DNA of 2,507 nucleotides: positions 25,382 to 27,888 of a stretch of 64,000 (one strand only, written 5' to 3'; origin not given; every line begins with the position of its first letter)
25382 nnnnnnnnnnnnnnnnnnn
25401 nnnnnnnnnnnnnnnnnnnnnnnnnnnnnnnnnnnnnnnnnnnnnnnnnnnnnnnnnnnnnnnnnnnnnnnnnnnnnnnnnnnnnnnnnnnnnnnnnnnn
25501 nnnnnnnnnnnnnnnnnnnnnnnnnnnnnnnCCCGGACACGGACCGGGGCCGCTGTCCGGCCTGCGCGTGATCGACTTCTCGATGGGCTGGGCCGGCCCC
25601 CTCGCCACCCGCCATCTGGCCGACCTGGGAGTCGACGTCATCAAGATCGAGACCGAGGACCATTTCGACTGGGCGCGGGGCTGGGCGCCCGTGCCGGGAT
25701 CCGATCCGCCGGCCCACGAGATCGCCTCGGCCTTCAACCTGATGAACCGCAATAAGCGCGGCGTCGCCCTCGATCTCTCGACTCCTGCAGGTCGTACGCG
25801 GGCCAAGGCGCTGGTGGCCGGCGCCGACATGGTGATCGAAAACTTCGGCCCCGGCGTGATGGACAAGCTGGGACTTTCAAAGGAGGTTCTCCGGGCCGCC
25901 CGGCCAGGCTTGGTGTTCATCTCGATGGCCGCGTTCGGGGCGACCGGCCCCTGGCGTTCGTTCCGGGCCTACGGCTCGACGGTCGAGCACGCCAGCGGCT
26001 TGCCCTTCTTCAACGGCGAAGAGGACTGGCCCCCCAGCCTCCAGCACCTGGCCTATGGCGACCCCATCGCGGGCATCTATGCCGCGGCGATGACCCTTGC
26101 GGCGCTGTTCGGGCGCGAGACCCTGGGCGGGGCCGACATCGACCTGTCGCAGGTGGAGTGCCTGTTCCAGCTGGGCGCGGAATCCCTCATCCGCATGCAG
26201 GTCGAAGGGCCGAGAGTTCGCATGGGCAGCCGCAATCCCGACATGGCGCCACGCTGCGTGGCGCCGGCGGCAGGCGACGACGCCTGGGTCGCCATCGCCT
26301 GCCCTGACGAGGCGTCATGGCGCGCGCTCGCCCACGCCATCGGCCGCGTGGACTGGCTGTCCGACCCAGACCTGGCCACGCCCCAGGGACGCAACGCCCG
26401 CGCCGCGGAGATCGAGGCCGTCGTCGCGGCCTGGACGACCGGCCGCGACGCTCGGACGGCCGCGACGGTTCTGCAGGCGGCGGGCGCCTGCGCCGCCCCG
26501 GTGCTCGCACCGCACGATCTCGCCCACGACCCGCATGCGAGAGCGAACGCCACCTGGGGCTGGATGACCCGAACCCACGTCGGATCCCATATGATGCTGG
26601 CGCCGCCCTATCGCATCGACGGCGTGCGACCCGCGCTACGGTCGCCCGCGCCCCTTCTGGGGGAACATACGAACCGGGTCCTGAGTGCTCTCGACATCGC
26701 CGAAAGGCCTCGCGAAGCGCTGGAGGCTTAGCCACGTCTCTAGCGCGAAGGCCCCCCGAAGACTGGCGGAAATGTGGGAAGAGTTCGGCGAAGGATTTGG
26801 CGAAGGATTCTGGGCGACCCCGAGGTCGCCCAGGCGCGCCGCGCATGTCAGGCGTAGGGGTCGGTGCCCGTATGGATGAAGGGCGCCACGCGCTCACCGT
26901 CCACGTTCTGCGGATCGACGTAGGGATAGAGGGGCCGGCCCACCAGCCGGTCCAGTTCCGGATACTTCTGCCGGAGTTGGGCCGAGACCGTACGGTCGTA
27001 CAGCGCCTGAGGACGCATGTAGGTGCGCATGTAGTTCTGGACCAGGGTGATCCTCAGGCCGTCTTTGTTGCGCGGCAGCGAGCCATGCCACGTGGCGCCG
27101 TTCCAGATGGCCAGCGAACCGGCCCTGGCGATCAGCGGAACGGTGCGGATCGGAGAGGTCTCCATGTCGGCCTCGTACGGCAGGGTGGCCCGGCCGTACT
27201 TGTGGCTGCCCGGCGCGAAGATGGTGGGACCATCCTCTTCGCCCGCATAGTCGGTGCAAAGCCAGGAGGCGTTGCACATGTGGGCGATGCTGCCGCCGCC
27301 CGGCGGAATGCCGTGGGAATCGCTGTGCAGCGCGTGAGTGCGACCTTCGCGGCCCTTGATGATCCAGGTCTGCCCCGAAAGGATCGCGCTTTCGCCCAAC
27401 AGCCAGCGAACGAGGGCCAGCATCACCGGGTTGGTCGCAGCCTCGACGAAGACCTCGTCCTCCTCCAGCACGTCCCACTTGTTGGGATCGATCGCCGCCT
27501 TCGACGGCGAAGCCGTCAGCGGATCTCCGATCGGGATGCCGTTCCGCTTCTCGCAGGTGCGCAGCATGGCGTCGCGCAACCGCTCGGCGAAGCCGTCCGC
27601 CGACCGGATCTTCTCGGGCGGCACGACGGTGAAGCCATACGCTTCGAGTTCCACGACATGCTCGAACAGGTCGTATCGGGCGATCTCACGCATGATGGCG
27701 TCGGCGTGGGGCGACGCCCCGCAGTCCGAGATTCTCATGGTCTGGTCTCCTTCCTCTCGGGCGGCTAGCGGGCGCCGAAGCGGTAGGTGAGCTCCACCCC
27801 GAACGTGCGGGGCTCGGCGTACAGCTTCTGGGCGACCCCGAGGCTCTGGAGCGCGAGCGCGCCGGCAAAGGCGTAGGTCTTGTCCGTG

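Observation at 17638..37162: Candidate new catabolic system: a TetR-centred, operator-linked island resembling peroxisomal branched-chain (phytanoyl-CoA-type) acyl-CoA oxidation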

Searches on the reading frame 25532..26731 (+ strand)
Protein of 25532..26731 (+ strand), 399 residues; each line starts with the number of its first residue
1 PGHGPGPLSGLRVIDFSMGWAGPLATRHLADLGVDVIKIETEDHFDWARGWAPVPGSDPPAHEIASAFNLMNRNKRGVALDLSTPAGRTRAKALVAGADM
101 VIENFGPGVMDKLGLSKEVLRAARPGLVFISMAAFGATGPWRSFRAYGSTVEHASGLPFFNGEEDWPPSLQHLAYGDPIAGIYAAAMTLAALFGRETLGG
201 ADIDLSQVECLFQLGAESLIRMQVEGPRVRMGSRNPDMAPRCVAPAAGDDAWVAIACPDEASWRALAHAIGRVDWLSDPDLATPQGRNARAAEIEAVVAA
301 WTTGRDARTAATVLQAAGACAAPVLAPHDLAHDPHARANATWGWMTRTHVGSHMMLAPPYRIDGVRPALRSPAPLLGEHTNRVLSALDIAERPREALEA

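Call 78: search_solved_structures(query=window:25532-26731:+, max_evalue=1e-30, show_alignments=5)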
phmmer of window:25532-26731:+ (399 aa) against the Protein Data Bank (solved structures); distinct sequences matched with E-value up to 1e-30: 22.
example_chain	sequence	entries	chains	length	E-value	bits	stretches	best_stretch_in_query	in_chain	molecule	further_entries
4ed9_A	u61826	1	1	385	2.5e-44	155.1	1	6-388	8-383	CAIB/BAIF family protein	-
9fn0_B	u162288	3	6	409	6.2e-44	153.8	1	7-386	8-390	Subunit of Benzylsuccinate CoA-transferase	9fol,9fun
1p5h_A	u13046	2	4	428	3.4e-41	144.8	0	7-211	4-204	Formyl-coenzyme A transferase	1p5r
2vjn_A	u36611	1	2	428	4.1e-41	144.5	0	7-211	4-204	FORMYL-COENZYME A TRANSFERASE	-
2vjk_A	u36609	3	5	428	4.5e-41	144.4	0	7-211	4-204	FORMYL-COENZYME A TRANSFERASE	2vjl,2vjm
1t4c_A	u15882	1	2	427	4.8e-41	144.3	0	7-211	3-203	Formyl-CoA:oxalate CoA-transferase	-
2vjo_A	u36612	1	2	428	6.2e-41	143.9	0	7-211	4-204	FORMYL-COENZYME A TRANSFERASE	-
1pt5_A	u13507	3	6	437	1.4e-40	142.8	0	6-214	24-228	Hypothetical protein yfdW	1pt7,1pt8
1pqy_A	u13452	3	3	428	1.6e-40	142.6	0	7-214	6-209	Hypothetical protein yfdW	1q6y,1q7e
1vgr_A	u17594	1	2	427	1.7e-40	142.5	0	7-211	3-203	Formyl-coenzyme A transferase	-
1t3z_A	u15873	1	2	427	3.3e-40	141.5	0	7-211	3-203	Formyl-coenzyme A transferase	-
2vjm_B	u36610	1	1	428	4.5e-40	141.1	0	7-211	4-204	FORMYL-COENZYME A TRANSFERASE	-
1vgq_A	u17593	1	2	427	6.2e-40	140.6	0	7-211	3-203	Formyl-coenzyme A transferase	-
2vjp_A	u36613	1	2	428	1e-39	139.9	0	7-211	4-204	FORMYL-COENZYME A TRANSFERASE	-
2vjq_A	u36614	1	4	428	2.2e-39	138.8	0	7-211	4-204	FORMYL-COENZYME A TRANSFERASE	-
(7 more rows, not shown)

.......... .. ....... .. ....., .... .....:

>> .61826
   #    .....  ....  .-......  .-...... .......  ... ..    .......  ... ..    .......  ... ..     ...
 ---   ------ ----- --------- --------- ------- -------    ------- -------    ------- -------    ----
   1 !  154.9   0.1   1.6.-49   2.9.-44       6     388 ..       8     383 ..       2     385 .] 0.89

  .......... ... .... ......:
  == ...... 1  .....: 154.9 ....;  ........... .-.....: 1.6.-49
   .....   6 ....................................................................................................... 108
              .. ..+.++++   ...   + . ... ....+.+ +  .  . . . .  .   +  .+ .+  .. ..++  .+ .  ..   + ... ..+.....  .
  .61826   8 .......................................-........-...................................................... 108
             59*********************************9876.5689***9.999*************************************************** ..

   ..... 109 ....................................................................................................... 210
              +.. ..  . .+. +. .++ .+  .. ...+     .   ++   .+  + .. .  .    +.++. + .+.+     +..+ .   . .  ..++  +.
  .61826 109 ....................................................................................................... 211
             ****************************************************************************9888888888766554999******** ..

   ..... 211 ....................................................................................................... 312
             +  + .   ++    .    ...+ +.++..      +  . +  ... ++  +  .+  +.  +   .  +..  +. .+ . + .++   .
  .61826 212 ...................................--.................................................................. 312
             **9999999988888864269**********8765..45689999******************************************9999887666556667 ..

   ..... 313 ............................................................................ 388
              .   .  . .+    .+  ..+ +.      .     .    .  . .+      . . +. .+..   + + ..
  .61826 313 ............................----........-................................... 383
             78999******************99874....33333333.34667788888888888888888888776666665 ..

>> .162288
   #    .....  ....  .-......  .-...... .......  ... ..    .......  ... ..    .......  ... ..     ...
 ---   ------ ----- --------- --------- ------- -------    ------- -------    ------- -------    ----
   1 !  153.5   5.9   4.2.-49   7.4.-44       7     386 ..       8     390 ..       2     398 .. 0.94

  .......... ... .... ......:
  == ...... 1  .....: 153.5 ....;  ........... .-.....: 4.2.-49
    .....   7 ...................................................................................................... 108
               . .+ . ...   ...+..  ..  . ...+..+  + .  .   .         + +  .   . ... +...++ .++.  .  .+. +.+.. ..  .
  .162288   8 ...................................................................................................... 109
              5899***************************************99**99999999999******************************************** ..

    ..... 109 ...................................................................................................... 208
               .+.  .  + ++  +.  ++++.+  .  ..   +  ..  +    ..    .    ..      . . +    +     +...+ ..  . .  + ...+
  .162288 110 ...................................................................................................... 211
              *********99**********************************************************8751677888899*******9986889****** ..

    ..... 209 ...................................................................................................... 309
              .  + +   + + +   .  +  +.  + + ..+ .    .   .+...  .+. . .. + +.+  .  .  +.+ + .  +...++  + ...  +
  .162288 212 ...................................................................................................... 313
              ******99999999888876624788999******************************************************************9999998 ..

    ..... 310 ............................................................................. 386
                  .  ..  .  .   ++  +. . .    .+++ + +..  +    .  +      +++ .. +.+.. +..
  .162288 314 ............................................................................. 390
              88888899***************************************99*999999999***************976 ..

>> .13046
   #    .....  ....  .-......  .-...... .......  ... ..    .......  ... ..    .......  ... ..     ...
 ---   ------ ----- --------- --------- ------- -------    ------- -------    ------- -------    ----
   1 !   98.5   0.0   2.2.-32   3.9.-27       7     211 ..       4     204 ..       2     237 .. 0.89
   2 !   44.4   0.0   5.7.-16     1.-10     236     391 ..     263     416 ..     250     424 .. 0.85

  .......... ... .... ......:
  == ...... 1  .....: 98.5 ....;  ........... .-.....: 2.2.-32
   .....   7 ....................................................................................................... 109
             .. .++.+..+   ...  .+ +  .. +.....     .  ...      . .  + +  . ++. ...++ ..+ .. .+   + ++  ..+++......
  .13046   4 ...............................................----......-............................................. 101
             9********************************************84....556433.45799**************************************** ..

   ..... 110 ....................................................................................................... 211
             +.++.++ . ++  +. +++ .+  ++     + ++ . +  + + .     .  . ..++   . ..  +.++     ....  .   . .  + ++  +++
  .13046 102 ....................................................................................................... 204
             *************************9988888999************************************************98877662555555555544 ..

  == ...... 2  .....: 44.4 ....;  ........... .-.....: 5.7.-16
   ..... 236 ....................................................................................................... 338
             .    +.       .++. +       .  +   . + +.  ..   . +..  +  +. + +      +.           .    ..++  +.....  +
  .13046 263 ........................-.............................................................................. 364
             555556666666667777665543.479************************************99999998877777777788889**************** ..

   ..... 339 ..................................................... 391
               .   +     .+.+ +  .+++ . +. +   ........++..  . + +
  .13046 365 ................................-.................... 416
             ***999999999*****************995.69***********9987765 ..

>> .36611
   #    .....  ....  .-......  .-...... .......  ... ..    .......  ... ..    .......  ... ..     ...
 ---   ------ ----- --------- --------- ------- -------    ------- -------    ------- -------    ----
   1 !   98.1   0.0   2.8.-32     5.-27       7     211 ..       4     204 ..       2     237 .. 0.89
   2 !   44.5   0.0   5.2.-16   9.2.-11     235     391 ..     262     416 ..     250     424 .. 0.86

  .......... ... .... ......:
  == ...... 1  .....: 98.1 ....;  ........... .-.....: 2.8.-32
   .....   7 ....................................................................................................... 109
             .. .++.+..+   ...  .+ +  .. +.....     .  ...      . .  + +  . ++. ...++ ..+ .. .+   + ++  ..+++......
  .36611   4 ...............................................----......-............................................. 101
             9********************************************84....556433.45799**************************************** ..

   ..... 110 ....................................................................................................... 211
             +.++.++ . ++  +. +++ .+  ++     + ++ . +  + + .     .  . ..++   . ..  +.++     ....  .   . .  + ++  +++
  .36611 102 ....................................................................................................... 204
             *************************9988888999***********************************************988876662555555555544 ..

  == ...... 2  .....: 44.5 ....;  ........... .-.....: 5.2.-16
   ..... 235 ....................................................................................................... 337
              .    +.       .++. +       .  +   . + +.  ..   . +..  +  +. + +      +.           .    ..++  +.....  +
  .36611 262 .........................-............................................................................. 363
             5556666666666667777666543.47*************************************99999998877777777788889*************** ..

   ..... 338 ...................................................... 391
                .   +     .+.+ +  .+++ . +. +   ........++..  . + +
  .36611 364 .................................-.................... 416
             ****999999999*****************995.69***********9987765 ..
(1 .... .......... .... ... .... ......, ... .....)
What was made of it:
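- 24488..26731 (+): CoAT2: fused double family-III CoA-transferase (747 aa). The C-terminal half carries the catalytic Asp525; the N-terminal half has Gln154 at the same position. Asp525 aligns with Frc Asp169 (call 78).
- Asp525 of CoAT2 aligns with Frc Asp169 (call 78).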

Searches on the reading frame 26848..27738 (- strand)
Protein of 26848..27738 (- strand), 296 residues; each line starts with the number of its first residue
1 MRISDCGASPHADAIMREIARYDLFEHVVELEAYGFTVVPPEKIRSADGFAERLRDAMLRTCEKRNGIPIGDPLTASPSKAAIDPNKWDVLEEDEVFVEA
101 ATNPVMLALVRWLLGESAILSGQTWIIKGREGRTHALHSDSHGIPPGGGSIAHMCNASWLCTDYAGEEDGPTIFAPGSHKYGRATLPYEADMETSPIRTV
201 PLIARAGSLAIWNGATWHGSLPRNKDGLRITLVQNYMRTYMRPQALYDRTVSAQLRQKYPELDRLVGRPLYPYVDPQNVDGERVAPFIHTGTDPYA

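Call 6: search_protein_families(library=pfam, proteins=[window:26848-27738:-], max_evalue=0.001)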
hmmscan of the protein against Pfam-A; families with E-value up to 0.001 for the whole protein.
window:26848-27738:- (296 aa): 1 family
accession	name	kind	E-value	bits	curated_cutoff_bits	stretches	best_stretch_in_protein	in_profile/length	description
PF05721.19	PhyH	-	1e-15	59.1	22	1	87-223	53-205/213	Phytanoyl-CoA dioxygenase (PhyH)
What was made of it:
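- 26848..27738 (-): PhyH3: third, more distant PhyH-family dioxygenase (296 aa, about 32% identical to PhyH1 and PhyH2), downstream of the TonB receptor. Pfam scores 59.1 bits (call 6).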

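Call 8: search_protein_families(library=ncbifam, proteins=[window:26848-27738:-], max_evalue=0.01)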
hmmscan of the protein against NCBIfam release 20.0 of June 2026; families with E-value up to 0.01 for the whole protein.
window:26848-27738:- (296 aa): 1 family
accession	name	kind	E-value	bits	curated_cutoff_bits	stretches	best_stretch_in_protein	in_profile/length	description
TIGR04436.1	SpoChoClust_3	subfamily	0.0021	17.3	200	1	166-264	129-229/300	putative 2OG-Fe(II) oxygenase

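Call 15: search_solved_structures(query=window:26848-27738:-, max_evalue=0.01)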
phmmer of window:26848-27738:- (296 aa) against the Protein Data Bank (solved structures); distinct sequences matched with E-value up to 0.01: 4.
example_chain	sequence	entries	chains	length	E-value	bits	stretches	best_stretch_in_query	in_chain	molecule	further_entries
8zyb_E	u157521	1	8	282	3.1e-05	26.5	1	157-273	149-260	DhiD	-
5ybp_A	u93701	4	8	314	0.0002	23.8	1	149-261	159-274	PrhA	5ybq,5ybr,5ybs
5ybt_A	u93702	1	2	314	0.00037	22.9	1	149-261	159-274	PrhA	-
5ybm_A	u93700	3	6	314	0.0005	22.5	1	149-261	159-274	PrhA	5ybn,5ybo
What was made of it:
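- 26848..27738 (-): The best PDB hits are DhiD and PrhA (call 15).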
